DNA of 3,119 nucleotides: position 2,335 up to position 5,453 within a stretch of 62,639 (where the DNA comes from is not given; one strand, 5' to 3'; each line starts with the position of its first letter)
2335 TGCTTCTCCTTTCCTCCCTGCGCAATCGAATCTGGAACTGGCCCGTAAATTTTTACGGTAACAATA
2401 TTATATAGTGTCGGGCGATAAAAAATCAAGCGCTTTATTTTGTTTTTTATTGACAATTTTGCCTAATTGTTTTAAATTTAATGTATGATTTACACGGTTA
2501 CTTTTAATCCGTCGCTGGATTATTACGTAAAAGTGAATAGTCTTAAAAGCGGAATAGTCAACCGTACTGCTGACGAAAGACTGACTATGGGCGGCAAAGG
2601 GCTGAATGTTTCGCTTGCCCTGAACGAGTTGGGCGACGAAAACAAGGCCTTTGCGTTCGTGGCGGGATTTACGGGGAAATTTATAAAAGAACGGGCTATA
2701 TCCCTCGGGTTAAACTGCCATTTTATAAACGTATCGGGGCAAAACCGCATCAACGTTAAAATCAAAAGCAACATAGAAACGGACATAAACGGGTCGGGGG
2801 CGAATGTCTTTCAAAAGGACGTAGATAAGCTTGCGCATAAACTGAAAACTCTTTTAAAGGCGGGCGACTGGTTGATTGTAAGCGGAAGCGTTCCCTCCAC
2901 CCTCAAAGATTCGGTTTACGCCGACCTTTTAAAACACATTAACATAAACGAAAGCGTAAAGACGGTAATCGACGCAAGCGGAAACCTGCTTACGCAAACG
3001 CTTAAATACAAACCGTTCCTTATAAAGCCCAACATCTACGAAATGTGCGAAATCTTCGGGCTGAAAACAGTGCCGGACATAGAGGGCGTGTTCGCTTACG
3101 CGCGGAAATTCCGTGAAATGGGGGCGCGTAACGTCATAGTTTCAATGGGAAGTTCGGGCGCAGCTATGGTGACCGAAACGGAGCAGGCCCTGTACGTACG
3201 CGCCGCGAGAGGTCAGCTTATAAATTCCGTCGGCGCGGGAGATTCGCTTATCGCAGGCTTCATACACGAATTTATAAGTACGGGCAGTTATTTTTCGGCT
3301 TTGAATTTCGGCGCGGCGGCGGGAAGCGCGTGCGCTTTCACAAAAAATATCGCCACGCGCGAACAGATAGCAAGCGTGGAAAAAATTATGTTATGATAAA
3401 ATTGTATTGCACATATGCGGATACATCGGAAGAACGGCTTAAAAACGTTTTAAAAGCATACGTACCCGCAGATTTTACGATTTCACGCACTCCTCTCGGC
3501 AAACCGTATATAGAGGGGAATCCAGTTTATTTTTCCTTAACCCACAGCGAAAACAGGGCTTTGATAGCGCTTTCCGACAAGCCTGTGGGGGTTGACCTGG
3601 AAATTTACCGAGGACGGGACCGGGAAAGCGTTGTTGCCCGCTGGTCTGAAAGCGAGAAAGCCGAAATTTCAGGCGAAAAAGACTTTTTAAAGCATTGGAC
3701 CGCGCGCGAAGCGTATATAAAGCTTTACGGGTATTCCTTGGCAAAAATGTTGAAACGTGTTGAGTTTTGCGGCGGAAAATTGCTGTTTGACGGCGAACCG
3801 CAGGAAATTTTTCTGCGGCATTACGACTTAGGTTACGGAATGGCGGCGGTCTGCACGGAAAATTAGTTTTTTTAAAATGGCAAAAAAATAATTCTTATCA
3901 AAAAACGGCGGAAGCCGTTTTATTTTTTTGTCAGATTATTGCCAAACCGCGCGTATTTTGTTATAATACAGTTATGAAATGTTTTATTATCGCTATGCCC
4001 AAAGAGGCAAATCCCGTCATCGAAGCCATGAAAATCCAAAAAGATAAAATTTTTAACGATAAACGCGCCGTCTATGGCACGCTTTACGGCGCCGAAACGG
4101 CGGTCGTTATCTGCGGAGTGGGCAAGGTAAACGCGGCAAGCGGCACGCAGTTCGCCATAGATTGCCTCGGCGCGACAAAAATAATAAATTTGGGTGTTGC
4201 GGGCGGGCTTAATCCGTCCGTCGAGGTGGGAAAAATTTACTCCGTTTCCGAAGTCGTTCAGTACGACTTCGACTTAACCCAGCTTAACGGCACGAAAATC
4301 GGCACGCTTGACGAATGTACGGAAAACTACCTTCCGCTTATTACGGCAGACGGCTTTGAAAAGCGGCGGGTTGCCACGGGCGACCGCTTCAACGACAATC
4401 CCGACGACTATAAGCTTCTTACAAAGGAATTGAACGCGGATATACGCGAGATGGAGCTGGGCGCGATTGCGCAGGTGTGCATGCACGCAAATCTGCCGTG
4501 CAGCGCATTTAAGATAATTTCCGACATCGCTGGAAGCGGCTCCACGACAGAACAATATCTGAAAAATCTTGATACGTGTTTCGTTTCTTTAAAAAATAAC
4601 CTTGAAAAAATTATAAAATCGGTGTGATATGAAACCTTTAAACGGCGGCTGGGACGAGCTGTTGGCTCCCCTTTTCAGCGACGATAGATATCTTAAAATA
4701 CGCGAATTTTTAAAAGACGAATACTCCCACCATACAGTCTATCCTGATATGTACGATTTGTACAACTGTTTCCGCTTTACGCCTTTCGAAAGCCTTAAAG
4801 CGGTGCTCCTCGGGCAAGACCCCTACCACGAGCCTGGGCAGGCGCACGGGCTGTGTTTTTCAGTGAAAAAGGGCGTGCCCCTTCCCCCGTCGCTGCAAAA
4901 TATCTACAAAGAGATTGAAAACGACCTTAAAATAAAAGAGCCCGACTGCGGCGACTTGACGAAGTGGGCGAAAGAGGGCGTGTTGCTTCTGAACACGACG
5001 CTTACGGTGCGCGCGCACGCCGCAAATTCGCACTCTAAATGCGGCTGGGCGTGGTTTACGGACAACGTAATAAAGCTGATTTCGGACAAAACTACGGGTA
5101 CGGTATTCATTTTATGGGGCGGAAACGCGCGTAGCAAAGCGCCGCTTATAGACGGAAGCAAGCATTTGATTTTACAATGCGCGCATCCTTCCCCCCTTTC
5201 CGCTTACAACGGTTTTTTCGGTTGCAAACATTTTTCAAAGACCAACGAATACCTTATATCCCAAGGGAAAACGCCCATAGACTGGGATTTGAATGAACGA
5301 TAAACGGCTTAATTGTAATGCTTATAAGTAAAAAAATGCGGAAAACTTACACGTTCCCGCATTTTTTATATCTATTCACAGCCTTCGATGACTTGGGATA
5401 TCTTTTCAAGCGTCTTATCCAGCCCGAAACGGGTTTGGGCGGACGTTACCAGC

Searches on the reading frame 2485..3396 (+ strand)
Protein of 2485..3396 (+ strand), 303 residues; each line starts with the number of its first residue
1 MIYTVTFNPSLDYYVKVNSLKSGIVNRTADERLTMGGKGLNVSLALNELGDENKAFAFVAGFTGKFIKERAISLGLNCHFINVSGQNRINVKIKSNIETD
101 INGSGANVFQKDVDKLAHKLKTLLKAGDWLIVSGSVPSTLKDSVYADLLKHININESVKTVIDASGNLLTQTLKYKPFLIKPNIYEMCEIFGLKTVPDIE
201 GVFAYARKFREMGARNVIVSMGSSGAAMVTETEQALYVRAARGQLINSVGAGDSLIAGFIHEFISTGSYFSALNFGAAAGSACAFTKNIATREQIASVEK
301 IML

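Call 61: search_protein_families(library=pfam, proteins=[window:2485-3396:+], max_evalue=0.0001)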
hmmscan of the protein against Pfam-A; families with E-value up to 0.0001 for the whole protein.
window:2485-3396:+ (303 aa): 1 family
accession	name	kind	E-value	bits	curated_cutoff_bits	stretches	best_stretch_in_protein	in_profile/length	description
PF00294.29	PfkB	-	1.6e-40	139.8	25.8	1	17-287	18-293/302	pfkB family carbohydrate kinase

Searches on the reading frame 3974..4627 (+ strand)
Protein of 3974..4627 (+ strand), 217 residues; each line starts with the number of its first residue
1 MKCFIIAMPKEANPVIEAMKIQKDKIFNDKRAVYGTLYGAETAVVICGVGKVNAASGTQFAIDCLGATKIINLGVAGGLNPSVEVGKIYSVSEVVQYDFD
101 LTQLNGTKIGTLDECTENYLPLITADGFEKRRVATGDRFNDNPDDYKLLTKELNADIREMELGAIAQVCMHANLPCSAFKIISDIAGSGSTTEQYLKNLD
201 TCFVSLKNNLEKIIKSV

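Call 61: search_protein_families(library=pfam, proteins=[window:3974-4627:+], max_evalue=0.0001)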
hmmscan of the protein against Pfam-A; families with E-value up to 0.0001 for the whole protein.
window:3974-4627:+ (217 aa): 1 family
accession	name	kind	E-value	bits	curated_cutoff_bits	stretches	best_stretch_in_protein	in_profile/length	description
PF01048.26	PNP_UDP_1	-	1.8e-29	103.2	25.1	1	4-215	4-229/233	Phosphorylase superfamily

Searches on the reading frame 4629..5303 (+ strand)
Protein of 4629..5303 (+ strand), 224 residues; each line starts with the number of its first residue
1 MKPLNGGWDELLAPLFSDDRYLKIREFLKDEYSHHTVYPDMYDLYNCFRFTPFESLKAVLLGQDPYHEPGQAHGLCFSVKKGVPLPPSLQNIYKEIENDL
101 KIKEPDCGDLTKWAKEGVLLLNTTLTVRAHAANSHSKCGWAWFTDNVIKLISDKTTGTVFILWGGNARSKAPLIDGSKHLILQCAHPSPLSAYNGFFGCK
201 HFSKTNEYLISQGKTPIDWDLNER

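Call 61: search_protein_families(library=pfam, proteins=[window:4629-5303:+], max_evalue=0.0001)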
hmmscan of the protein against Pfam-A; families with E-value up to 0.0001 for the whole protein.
window:4629-5303:+ (224 aa): 1 family
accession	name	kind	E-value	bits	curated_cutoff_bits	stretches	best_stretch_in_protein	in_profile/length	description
PF03167.25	UDG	-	1.7e-15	57.7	24.3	1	51-209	4-140/141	Uracil DNA glycosylase superfamily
